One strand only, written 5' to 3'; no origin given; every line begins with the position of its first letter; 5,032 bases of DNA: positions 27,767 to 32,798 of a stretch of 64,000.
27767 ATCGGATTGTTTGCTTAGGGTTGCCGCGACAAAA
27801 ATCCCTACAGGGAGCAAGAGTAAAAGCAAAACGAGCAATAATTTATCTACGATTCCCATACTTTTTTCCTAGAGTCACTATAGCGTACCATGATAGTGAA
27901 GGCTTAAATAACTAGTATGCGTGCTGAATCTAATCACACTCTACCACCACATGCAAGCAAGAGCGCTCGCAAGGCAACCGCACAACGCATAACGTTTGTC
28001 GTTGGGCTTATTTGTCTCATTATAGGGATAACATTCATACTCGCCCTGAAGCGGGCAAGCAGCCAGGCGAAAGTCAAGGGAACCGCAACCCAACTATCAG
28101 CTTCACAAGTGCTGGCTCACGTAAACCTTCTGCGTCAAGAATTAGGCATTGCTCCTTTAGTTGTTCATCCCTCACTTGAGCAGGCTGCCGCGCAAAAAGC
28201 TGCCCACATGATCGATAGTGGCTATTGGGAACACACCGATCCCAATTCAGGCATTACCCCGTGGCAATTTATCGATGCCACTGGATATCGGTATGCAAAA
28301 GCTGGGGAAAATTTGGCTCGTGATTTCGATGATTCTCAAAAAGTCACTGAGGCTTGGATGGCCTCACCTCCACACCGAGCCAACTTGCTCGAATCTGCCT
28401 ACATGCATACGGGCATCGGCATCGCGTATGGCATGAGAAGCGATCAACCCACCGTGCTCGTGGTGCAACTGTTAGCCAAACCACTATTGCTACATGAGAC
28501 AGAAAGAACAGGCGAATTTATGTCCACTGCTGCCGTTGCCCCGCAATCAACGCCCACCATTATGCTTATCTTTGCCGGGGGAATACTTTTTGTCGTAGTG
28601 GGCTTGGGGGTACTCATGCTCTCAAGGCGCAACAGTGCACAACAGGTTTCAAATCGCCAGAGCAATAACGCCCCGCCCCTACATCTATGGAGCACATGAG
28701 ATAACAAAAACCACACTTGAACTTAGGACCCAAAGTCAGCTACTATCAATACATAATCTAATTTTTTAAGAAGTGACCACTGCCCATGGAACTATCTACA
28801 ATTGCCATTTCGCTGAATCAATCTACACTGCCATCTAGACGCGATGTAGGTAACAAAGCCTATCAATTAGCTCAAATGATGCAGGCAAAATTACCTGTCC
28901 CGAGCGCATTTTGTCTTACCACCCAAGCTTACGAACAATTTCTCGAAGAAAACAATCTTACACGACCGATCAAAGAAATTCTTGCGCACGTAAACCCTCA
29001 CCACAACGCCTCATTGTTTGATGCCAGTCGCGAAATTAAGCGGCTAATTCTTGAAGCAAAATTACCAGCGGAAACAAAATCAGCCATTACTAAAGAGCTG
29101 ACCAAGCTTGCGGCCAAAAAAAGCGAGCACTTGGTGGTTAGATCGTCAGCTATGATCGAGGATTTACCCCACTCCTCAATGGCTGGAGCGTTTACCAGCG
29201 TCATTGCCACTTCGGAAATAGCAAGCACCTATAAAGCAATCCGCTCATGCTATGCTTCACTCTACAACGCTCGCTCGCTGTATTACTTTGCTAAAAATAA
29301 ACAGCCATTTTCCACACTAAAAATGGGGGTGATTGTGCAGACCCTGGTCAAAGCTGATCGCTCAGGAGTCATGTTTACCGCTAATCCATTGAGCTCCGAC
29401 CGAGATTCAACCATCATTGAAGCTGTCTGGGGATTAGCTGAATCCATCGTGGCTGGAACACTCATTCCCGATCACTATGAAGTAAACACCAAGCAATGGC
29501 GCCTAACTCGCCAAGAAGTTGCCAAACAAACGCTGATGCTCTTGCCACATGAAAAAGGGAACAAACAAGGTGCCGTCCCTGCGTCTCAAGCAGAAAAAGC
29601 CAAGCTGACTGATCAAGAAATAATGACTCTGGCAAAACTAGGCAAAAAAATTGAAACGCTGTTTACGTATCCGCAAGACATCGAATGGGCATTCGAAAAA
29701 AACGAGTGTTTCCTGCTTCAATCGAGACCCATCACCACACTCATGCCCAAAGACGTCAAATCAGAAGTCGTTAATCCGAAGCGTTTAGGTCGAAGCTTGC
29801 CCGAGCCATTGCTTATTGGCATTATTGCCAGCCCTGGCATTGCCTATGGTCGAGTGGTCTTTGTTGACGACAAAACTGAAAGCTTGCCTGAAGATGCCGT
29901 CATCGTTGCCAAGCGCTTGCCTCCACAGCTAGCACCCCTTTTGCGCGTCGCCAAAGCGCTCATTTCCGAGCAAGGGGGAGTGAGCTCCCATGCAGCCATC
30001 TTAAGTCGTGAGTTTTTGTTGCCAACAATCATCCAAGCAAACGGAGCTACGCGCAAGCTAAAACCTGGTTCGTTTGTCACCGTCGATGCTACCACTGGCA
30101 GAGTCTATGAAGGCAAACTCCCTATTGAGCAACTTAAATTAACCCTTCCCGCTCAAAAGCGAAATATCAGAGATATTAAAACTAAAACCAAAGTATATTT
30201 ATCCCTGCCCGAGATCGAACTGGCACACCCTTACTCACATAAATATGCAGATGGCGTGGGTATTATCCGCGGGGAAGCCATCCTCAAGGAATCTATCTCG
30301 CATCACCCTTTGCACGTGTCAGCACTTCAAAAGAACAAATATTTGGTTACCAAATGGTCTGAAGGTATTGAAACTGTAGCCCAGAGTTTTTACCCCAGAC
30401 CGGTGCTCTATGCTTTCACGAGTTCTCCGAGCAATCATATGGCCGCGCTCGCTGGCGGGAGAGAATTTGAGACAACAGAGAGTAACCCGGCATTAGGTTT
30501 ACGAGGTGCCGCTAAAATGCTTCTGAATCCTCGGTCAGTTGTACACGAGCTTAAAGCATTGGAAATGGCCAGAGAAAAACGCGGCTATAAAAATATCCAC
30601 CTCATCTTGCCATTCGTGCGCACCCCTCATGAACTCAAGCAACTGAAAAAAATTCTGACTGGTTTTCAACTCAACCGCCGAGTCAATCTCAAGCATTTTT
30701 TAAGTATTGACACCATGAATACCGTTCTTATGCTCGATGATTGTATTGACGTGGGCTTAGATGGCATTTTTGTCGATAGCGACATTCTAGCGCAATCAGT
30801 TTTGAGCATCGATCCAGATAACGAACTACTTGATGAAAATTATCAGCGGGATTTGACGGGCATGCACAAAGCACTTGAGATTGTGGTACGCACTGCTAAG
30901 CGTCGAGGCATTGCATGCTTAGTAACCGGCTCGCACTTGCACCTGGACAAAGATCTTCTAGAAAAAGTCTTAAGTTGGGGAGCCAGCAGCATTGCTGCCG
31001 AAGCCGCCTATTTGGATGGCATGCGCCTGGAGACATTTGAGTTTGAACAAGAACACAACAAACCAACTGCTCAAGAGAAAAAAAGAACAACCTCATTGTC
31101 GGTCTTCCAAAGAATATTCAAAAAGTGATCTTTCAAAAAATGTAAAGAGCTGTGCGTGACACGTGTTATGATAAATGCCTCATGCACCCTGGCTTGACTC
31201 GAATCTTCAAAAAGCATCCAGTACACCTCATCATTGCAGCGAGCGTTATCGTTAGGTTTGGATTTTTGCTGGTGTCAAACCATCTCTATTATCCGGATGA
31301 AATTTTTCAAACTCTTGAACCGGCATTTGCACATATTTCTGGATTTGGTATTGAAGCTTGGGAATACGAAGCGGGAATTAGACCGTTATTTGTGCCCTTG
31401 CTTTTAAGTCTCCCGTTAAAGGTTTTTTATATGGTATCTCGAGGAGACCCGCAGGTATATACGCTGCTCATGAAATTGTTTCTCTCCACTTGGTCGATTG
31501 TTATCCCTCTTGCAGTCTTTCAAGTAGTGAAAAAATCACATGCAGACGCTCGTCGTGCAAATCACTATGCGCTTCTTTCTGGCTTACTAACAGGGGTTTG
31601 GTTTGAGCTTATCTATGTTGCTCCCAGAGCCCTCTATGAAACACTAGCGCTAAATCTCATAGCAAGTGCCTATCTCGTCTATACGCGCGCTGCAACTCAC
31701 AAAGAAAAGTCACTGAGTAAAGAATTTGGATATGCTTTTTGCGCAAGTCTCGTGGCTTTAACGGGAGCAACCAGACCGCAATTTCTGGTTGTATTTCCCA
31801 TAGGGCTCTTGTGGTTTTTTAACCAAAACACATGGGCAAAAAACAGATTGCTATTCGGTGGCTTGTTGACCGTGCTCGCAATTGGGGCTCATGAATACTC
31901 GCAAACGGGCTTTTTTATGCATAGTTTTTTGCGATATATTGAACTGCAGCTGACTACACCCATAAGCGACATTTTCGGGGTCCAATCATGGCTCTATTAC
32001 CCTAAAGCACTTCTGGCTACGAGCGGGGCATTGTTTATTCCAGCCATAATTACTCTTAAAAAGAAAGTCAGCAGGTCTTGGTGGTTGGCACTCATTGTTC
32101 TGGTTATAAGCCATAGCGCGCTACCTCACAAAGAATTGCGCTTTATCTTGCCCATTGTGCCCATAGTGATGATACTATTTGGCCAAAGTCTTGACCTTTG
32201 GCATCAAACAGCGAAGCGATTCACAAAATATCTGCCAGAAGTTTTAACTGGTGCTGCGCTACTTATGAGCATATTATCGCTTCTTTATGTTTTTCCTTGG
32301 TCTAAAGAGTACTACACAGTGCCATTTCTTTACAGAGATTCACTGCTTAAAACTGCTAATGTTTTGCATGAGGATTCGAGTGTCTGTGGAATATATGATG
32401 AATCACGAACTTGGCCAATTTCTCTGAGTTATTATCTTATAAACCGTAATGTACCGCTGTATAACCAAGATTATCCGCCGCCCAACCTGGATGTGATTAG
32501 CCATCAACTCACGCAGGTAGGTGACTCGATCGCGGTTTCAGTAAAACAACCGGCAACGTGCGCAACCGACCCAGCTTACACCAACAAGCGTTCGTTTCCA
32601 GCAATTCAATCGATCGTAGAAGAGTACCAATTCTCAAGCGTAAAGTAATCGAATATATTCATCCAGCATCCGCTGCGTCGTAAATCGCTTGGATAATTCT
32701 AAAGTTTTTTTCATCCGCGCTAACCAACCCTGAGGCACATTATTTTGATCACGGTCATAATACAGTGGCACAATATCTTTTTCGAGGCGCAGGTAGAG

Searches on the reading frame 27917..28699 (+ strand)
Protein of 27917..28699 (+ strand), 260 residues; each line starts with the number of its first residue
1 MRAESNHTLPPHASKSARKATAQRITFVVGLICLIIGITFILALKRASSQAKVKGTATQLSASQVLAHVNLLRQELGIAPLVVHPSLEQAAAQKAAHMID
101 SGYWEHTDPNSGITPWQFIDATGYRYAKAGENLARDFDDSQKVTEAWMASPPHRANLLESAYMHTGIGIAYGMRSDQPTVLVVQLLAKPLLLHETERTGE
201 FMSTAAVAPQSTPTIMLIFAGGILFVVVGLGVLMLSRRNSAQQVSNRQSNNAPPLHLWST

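Call 45: search_protein_families(library=pfam, proteins=[window:27917-28699:+], max_evalue=0.01)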
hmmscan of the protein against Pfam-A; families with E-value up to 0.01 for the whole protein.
window:27917-28699:+ (260 aa): 4 families
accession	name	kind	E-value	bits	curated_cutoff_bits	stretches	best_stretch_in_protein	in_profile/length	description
PF00188.32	CAP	-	6.3e-17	62.9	21.1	1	66-179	1-111/117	Cysteine-rich secretory protein family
PF03918.19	CcmH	-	0.00013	21.7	25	0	196-248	80-129/143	Cytochrome C biogenesis protein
PF09534.15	Trp_oprn_chp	-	0.0025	18.1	29.6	0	181-242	84-146/180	Tryptophan-associated transmembrane protein (Trp_oprn_chp)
PF14575.11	EphA2_TM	-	0.0041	18.2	28.9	0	215-249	1-35/74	Ephrin type-A receptor 2 transmembrane domain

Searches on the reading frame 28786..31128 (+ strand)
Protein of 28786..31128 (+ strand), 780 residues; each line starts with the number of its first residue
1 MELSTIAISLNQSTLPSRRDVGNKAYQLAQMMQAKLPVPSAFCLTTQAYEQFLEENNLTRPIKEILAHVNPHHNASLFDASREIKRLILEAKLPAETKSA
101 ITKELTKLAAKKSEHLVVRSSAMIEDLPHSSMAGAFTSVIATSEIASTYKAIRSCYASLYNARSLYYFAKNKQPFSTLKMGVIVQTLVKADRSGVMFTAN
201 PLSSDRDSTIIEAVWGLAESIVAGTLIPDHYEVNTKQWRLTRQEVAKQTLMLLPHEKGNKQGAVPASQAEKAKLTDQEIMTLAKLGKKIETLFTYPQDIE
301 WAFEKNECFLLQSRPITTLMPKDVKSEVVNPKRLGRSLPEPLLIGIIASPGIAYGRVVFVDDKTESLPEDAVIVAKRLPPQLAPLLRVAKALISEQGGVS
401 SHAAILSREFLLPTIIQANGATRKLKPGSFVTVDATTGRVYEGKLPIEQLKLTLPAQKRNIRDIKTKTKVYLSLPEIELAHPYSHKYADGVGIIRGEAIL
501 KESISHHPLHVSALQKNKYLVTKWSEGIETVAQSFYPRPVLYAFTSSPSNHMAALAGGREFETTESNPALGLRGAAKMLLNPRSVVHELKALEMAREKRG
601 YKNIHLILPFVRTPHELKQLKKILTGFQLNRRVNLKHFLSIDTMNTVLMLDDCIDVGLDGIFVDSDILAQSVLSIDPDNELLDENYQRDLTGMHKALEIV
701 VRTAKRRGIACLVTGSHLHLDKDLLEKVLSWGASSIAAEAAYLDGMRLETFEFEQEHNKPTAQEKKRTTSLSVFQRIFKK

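Call 8: search_protein_families(library=pfam, proteins=[window:28786-31128:+], max_evalue=0.01)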
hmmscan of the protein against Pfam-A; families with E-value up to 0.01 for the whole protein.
window:28786-31128:+ (780 aa): 3 families
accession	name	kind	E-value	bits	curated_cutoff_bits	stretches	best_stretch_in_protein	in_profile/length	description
PF01326.24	PPDK_N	-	1.1e-83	281.7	27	1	21-326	4-319/328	Pyruvate phosphate dikinase, AMP/ATP-binding domain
PF02896.24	PEP-utilizers_C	-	3.1e-22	79.5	22.8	1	465-740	17-278/293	PEP-utilising enzyme, PEP-binding domain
PF00391.29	PEP-utilizers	-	1.7e-18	66.4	23.1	1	368-438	2-72/72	PEP-utilising enzyme, mobile domain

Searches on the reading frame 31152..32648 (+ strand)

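Call 8: search_protein_families(library=pfam, proteins=[window:31152-32648:+], max_evalue=0.01)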
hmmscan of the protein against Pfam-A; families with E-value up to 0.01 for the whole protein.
window:31152-32648:+ (498 aa): 1 family
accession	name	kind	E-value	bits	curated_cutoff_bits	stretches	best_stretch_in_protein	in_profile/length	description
PF03901.23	Glyco_transf_22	-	6.9e-35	121.5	23.8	1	32-395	7-376/414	Alg9-like mannosyltransferase family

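Call 52: search_protein_families(library=ncbifam, proteins=[window:31152-32648:+], max_evalue=0.0001)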
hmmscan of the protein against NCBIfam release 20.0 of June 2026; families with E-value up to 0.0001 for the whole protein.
window:31152-32648:+ (498 aa): 0 families
